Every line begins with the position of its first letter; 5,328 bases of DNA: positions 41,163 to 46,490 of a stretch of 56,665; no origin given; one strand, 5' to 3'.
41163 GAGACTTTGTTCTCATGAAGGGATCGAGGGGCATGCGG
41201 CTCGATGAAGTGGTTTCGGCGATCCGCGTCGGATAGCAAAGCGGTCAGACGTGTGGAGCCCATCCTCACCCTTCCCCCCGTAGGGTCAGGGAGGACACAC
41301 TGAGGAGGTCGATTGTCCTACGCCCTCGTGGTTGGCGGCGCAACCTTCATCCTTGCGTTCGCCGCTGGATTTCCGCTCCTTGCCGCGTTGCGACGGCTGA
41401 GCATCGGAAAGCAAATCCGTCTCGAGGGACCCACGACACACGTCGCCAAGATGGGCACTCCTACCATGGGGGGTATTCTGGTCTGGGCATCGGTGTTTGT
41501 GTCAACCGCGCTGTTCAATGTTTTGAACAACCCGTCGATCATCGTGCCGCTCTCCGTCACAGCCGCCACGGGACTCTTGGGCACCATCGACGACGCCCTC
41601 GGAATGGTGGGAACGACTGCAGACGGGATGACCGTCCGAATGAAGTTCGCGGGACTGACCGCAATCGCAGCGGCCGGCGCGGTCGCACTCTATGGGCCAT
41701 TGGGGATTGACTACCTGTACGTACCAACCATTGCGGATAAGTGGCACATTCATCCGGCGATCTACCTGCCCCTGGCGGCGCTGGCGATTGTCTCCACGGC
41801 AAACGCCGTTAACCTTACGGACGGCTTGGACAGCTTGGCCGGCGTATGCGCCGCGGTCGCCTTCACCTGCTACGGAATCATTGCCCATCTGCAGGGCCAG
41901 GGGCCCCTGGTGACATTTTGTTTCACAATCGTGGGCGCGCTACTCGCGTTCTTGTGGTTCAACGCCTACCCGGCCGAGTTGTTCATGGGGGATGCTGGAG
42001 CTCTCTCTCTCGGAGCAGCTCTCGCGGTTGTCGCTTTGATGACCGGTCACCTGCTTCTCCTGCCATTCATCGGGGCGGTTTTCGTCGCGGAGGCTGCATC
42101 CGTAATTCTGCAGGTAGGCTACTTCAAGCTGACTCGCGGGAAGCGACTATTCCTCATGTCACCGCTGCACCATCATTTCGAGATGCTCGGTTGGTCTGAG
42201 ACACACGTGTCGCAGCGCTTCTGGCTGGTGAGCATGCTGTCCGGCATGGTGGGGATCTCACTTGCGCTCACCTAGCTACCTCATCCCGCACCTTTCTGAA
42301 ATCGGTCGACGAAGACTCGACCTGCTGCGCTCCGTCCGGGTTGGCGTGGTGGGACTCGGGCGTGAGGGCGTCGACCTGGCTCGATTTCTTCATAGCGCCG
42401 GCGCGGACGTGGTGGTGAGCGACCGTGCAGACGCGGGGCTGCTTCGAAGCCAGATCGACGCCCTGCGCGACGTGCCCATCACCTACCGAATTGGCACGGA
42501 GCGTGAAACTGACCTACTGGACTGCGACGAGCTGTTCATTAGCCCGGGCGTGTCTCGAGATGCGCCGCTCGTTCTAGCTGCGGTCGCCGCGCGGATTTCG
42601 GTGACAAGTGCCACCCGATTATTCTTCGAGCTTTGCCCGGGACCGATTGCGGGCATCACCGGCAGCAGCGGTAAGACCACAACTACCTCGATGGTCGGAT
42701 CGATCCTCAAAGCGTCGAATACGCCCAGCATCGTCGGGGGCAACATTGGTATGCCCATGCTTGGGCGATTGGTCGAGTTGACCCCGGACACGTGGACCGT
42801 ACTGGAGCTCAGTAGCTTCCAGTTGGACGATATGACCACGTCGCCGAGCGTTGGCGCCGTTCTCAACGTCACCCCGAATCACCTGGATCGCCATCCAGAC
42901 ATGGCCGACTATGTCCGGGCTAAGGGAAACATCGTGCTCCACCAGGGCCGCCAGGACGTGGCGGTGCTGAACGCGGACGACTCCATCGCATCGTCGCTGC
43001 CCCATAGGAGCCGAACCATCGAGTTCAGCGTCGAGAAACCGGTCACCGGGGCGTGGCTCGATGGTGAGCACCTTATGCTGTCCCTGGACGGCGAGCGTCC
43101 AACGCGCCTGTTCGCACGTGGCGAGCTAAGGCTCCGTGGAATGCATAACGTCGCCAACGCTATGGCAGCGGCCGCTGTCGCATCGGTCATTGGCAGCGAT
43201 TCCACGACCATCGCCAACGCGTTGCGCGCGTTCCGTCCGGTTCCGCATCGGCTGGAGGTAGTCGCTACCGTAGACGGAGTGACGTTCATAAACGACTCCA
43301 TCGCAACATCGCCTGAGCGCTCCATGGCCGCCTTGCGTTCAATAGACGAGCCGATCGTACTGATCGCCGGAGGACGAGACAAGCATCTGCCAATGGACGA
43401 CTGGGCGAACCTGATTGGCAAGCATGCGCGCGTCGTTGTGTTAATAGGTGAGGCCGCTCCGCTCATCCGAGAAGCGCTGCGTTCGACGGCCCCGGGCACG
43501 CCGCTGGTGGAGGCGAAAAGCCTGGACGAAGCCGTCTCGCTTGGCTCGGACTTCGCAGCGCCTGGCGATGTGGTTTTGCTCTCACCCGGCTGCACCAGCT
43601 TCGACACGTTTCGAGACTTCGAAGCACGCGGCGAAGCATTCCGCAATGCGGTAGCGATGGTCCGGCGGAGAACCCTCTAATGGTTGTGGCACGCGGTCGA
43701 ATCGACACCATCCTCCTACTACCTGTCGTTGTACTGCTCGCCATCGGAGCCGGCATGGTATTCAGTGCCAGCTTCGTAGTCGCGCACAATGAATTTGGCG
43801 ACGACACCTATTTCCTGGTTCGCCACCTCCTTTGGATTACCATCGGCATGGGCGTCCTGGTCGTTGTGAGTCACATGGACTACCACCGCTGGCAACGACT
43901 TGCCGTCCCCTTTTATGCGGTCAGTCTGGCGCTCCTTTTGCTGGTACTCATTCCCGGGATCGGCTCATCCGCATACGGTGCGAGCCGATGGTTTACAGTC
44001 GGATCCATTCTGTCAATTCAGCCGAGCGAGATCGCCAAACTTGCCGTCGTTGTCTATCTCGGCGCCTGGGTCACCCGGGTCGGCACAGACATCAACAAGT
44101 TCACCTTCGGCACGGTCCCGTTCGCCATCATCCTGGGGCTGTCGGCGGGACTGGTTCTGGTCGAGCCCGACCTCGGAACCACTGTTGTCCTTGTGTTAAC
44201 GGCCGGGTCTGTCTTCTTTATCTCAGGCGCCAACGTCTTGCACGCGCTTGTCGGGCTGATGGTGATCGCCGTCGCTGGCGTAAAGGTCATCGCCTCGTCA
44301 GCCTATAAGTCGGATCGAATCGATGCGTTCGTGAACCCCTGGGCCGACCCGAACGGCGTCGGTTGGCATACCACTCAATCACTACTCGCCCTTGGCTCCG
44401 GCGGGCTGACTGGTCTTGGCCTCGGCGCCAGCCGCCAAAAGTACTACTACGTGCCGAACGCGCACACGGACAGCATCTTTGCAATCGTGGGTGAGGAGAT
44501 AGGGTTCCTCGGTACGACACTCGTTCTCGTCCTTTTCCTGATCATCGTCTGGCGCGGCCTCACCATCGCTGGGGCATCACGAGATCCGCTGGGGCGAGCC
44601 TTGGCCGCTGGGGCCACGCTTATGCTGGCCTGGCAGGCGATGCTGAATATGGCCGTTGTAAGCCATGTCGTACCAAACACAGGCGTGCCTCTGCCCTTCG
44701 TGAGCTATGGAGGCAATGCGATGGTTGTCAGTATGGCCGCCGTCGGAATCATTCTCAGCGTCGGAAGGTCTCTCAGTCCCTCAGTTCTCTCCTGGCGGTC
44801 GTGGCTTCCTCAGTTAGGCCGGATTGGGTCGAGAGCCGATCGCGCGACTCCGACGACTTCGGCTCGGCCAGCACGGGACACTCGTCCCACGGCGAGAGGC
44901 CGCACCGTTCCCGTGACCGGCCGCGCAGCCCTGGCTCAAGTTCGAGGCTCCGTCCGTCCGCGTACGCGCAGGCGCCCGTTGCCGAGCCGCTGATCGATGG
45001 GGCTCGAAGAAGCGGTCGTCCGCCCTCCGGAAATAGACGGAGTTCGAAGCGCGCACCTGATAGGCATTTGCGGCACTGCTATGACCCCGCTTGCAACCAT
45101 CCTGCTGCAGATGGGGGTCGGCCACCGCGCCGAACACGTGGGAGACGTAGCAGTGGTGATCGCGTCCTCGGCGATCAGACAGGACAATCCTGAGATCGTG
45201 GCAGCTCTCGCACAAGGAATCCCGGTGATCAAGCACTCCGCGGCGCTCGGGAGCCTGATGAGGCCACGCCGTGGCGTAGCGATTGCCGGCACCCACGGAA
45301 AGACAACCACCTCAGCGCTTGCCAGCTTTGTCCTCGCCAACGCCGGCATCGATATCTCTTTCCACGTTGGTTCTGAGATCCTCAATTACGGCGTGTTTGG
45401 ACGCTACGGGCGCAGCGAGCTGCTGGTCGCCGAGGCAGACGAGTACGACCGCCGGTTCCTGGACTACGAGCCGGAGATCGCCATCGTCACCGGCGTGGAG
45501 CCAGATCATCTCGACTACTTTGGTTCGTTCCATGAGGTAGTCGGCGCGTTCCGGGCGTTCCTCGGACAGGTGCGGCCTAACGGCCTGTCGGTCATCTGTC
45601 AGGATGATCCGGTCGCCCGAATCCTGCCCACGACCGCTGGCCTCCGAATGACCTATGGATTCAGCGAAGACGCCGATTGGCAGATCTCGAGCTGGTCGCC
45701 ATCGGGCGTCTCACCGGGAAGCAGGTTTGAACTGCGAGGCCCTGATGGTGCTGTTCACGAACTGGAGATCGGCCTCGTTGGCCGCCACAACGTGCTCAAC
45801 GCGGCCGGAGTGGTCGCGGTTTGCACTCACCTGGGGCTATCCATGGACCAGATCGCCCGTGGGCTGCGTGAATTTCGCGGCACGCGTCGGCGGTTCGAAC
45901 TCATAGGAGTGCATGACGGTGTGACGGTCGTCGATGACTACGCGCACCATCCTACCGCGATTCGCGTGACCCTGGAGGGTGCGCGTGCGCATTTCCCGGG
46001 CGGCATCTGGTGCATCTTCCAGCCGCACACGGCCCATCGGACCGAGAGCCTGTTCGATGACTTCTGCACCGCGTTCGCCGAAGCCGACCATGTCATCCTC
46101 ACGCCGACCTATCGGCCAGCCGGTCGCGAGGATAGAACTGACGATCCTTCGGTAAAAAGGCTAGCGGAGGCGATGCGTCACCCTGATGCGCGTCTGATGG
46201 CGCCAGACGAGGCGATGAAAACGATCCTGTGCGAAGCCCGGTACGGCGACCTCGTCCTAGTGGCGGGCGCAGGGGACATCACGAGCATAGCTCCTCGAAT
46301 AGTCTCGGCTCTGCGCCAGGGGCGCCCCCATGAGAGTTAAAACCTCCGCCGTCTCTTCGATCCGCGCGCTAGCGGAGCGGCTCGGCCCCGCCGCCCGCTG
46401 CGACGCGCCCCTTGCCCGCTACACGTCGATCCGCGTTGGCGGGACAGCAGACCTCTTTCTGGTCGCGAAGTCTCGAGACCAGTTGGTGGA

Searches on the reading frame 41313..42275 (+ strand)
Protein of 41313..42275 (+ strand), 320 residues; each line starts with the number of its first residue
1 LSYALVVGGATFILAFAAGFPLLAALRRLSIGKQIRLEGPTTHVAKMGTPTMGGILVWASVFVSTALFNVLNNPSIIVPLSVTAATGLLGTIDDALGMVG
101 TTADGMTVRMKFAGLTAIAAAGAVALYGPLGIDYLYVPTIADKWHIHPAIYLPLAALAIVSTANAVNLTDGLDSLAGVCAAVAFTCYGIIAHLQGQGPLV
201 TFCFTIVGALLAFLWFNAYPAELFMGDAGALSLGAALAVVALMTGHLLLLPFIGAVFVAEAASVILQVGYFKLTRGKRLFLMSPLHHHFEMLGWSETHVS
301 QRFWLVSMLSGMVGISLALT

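Call 43: search_protein_families(library=pfam, proteins=[window:41313-42275:+], max_evalue=0.00001)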
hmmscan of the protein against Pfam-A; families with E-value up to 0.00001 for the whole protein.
window:41313-42275:+ (320 aa): 1 family
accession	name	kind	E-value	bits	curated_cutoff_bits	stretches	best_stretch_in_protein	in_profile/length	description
PF00953.26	Glycos_transf_4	-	2.2e-32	112.7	27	1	78-244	3-159/160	Glycosyl transferase family 4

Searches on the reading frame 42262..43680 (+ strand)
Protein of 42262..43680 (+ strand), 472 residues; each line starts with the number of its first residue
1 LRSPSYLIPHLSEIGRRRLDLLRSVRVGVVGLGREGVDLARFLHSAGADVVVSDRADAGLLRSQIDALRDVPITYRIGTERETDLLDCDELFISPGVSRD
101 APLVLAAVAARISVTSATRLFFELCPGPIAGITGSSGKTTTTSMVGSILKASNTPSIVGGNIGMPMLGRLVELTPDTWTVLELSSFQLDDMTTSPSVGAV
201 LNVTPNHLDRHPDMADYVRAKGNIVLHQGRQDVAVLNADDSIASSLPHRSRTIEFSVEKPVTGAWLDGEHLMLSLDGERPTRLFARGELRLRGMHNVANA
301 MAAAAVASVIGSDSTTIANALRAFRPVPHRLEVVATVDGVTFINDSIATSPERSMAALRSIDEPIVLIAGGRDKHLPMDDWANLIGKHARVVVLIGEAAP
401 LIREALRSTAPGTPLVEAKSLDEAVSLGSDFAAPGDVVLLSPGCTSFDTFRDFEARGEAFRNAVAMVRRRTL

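Call 43: search_protein_families(library=pfam, proteins=[window:42262-43680:+], max_evalue=0.00001)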
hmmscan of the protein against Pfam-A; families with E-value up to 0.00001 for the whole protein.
window:42262-43680:+ (472 aa): 3 families
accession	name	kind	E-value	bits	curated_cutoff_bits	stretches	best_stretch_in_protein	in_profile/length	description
PF08245.18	Mur_ligase_M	-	2.3e-28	99.9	24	1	132-307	1-200/200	Mur ligase middle domain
PF02875.26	Mur_ligase_C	-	3.6e-14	54.1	28.4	1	329-442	1-125/127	Mur ligase, glutamate ligase domain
PF21799.2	MurD-like_N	-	1.4e-11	45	27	1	27-115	3-87/88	Mur ligase MurD-like, N-terminal domain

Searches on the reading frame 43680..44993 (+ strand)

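Call 43: search_protein_families(library=pfam, proteins=[window:43680-44993:+], max_evalue=0.00001)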
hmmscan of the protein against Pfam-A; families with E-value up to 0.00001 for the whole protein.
window:43680-44993:+ (437 aa): 1 family
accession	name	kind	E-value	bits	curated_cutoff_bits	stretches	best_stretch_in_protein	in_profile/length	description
PF01098.24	FTSW_RODA_SPOVE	-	1.3e-94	317.5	26.4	1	13-364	4-353/356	Cell cycle protein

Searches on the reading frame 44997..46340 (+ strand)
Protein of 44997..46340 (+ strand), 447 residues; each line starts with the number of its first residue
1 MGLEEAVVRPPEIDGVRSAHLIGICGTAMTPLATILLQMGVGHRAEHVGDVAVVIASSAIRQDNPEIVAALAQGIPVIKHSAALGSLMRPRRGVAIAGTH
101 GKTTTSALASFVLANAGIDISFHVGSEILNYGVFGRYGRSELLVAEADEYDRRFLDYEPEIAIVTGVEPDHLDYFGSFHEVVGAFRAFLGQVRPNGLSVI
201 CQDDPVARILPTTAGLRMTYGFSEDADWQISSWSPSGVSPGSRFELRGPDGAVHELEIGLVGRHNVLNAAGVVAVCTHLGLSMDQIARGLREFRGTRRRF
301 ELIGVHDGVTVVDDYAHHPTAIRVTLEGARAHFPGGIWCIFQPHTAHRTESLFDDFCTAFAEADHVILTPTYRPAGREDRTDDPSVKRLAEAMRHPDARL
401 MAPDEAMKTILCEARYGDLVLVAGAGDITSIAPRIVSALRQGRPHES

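Call 43: search_protein_families(library=pfam, proteins=[window:44997-46340:+], max_evalue=0.00001)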
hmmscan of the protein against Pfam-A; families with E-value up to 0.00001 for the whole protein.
window:44997-46340:+ (447 aa): 3 families
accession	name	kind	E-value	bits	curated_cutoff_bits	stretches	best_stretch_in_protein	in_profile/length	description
PF02875.26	Mur_ligase_C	-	1.4e-23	84.6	28.4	1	298-426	1-127/127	Mur ligase, glutamate ligase domain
PF08245.18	Mur_ligase_M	-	1.7e-22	80.8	24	1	96-276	1-200/200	Mur ligase middle domain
PF01225.30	Mur_ligase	-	7.5e-12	45.9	21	1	41-91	49-94/95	Mur ligase family, catalytic domain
